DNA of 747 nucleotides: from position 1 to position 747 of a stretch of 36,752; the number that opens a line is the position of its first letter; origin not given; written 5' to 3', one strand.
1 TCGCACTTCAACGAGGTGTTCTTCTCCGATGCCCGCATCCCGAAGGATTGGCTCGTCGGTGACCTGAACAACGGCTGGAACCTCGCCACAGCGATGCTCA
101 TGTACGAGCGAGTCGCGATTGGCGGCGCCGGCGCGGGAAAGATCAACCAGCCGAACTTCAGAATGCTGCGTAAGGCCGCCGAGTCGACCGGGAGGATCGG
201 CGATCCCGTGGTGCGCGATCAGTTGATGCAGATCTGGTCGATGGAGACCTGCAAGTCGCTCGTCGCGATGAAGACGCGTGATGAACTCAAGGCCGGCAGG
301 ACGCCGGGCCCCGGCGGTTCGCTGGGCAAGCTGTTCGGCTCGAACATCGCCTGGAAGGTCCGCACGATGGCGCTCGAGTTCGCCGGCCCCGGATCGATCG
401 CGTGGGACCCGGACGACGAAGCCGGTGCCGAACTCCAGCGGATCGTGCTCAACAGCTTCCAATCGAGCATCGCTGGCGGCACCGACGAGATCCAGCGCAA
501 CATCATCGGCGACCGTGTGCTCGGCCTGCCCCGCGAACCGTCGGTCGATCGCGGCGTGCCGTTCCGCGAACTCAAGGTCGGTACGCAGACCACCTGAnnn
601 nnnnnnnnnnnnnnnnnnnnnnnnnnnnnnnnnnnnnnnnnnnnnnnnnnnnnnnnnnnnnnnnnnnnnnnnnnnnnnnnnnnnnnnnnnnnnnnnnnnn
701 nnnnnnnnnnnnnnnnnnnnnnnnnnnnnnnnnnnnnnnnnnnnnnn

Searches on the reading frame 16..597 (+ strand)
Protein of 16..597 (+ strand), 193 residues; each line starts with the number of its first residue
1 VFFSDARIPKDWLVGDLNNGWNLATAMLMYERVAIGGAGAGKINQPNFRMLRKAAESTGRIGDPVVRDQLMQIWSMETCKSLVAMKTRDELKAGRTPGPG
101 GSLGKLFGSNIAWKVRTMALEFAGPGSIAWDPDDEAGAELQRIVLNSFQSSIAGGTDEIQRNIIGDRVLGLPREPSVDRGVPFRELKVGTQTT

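Call 4: search_protein_families(library=pfam, proteins=[window:16-597:+], max_evalue=1)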
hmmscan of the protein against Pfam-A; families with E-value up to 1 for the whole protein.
window:16-597:+ (193 aa): 1 family
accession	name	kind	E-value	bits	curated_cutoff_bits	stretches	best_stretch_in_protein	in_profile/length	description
PF00441.29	Acyl-CoA_dh_1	-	3.1e-16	60.3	22.4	1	18-169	1-150/150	Acyl-CoA dehydrogenase, C-terminal domain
